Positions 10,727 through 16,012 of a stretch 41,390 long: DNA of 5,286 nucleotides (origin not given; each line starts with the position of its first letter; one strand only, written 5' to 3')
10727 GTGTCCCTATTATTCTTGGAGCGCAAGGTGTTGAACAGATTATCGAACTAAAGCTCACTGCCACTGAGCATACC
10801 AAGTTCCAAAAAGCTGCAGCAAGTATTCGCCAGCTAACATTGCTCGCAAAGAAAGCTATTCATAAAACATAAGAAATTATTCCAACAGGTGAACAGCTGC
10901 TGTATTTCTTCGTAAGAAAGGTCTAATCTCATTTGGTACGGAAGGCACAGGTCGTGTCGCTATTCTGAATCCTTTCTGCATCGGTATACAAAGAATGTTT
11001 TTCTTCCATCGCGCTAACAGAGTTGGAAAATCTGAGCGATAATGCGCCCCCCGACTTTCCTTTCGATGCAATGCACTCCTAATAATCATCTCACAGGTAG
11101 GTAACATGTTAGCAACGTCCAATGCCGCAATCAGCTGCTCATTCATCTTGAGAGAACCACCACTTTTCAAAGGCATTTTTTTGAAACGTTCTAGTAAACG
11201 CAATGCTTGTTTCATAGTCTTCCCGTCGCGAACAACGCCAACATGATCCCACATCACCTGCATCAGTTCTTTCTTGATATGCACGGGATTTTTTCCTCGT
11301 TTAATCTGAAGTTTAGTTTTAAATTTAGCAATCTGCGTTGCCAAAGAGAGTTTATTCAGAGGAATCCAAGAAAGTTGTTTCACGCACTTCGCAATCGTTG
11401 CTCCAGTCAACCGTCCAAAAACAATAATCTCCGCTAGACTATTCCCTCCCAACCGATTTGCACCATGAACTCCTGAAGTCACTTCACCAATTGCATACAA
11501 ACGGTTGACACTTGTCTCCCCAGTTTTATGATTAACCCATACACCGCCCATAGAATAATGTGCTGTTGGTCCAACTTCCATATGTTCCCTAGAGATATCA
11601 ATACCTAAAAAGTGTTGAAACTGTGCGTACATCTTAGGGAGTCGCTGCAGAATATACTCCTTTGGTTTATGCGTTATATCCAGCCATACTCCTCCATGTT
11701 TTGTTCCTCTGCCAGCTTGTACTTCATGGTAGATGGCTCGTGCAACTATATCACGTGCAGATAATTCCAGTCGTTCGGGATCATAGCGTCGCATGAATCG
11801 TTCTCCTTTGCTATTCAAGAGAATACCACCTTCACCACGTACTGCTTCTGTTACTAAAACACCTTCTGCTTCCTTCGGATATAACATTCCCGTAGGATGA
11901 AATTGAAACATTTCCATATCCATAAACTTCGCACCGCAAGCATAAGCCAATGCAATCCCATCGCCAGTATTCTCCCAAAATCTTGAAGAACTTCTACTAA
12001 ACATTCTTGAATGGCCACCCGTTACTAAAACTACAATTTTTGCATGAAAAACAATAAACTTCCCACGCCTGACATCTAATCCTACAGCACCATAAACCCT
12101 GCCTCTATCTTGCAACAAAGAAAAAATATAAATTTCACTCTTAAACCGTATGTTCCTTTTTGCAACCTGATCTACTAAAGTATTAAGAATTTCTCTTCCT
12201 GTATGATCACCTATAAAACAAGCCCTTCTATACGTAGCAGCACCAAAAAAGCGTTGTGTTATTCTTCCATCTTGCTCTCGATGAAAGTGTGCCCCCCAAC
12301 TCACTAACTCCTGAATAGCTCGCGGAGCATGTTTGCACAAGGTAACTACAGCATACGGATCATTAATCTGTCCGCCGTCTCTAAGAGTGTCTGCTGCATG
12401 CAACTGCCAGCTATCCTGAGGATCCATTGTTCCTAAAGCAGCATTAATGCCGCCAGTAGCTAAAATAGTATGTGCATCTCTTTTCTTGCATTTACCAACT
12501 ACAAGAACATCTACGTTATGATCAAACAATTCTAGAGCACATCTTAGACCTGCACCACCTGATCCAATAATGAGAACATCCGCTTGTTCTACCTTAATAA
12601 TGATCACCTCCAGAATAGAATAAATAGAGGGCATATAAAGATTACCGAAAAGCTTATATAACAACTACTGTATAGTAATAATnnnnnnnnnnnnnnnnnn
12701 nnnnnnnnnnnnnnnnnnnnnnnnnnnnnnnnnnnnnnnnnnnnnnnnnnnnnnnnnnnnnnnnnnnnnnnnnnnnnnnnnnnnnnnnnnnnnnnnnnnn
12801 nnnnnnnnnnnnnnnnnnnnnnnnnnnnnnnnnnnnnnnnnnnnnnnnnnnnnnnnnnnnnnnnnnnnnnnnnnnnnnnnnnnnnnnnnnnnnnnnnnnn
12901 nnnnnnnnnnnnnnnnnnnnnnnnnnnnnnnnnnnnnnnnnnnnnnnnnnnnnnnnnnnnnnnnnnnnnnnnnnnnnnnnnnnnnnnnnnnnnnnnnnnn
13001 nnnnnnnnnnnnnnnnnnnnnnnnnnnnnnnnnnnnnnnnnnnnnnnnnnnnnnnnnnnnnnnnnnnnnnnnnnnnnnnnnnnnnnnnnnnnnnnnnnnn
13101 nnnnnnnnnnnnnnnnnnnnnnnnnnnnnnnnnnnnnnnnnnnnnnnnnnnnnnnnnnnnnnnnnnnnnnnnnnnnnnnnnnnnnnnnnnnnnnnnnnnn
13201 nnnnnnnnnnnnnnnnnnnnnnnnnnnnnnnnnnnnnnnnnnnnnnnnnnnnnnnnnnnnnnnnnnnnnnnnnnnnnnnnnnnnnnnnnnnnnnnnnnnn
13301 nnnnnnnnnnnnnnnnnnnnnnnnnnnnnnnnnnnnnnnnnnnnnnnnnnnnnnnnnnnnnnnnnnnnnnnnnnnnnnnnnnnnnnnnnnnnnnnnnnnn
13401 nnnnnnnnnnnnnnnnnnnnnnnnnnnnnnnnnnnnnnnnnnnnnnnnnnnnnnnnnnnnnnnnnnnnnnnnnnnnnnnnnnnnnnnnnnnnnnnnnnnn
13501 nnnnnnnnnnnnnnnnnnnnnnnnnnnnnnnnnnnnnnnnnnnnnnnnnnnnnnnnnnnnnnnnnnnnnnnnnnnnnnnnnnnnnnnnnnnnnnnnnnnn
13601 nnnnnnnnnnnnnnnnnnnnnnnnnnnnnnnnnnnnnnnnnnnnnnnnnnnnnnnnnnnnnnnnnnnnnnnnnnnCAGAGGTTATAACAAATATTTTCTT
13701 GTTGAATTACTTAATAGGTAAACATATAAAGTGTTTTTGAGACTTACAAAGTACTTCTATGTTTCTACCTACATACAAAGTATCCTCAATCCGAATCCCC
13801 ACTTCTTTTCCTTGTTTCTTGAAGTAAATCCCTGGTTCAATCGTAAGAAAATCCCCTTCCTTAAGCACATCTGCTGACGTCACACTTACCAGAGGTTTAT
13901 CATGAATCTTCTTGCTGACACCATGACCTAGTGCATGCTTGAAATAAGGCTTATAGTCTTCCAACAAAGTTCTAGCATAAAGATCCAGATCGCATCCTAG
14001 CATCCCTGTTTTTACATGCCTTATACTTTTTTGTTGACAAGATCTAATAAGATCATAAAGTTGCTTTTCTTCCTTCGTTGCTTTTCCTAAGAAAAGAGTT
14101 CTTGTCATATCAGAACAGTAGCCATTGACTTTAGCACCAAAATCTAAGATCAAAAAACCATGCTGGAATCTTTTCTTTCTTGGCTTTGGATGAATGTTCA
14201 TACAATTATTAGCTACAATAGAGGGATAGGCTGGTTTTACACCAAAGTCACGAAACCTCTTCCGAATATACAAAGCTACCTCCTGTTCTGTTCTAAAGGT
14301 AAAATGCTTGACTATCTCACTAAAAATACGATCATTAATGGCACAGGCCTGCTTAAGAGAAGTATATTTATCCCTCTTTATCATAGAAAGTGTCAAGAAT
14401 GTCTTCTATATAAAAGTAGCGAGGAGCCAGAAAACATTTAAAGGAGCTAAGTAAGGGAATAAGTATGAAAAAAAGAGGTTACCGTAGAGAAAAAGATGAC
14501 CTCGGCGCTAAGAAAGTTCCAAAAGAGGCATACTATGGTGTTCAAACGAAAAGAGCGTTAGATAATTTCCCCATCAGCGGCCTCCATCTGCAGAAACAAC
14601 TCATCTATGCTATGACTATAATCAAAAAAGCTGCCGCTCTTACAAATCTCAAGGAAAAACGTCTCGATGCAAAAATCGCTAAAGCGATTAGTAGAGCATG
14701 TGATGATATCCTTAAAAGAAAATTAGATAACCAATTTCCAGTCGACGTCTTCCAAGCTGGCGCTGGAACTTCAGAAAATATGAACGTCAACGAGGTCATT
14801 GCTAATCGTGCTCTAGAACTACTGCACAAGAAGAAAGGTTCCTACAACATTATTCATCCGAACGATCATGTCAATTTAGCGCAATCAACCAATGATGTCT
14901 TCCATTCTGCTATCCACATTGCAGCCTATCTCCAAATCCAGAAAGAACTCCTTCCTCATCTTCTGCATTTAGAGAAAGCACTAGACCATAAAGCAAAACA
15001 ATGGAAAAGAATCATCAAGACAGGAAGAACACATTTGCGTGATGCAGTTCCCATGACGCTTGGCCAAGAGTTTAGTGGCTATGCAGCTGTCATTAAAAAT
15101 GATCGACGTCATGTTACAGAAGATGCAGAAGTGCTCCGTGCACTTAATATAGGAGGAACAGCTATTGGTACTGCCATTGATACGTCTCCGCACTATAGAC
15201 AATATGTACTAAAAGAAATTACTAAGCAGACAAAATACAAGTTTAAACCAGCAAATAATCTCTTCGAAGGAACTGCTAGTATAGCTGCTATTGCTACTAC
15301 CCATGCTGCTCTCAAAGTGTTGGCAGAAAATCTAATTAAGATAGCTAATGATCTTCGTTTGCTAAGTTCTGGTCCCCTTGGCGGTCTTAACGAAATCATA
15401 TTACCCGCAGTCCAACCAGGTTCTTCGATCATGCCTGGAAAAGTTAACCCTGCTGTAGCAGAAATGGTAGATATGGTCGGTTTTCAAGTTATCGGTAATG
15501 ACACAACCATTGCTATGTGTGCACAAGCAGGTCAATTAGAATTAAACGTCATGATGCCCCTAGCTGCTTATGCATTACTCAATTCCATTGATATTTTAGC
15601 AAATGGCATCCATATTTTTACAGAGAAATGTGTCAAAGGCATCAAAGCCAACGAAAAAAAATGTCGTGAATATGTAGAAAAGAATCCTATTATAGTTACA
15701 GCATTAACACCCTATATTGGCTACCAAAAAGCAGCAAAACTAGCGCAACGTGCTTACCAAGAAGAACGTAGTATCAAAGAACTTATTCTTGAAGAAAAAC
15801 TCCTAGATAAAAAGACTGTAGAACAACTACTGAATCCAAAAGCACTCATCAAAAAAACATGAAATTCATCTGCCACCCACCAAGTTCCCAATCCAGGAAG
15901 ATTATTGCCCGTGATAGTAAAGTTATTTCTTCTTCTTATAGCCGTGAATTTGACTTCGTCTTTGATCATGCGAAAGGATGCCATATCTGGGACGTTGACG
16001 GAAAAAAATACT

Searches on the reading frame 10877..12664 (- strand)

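Call 37: search_protein_families(library=pfam, proteins=[window:10877-12664:-], max_evalue=0.001)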
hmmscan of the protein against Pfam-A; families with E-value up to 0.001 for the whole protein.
window:10877-12664:- (595 aa): 6 families
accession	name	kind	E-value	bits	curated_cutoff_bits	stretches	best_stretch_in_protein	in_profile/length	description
PF00890.30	FAD_binding_2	-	1.3e-94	318.2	20.4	1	29-410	1-414/414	FAD binding domain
PF02910.25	Succ_DH_flav_C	-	1.6e-24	86.7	20.8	1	465-575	2-118/130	Fumarate reductase flavoprotein C-term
PF03486.20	HI0933_like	-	2.2e-07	31.1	50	0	29-72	2-44/244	HI0933-like protein Rossmann domain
PF07992.20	Pyr_redox_2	-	3.9e-07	30.2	26.1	1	29-84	2-54/291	Pyridine nucleotide-disulphide oxidoreductase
PF01266.30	DAO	-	4.7e-06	26.8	27.9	1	29-222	1-209/353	FAD dependent oxidoreductase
PF01494.25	FAD_binding_3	-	4.9e-05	23.1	22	1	28-223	2-165/349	FAD binding domain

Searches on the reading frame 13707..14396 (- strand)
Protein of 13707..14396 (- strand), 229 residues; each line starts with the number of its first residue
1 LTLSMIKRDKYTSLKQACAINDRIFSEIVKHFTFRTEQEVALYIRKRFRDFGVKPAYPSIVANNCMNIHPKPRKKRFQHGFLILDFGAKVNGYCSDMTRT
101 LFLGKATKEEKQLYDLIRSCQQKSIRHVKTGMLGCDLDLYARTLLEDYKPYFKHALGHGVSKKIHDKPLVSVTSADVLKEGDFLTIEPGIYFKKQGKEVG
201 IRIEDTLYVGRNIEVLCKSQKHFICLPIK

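Call 38: search_protein_families(library=pfam, proteins=[window:13707-14396:-], max_evalue=0.001)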
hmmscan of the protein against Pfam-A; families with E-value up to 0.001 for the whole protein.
window:13707-14396:- (229 aa): 1 family
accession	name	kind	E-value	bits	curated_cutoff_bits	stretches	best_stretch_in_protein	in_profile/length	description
PF00557.29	Peptidase_M24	-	8.4e-48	163.3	23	1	14-209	3-206/208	Metallopeptidase family M24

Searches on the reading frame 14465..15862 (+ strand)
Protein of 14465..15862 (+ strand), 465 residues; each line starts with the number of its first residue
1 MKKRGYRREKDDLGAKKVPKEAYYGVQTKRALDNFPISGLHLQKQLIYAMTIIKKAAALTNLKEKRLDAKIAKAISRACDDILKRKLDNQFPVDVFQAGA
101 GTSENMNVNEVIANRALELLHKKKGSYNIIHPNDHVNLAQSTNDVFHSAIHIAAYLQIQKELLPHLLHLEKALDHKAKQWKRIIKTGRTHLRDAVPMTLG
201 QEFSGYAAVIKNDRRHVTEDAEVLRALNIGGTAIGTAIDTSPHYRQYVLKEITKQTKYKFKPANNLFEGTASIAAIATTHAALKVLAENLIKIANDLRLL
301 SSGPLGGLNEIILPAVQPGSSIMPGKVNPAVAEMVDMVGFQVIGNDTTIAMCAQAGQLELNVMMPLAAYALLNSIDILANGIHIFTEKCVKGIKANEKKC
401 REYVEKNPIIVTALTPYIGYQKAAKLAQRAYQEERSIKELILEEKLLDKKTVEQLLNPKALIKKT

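Call 38: search_protein_families(library=pfam, proteins=[window:14465-15862:+], max_evalue=0.001)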
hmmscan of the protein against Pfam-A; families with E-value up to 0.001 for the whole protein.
window:14465-15862:+ (465 aa): 2 families
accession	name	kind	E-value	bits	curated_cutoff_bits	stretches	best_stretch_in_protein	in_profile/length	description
PF00206.25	Lyase_1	-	2.7e-91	306.7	27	1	15-344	2-312/312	Lyase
PF10415.14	FumaraseC_C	-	6.7e-20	71.7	32.5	1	410-462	1-53/54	Fumarase C C-terminus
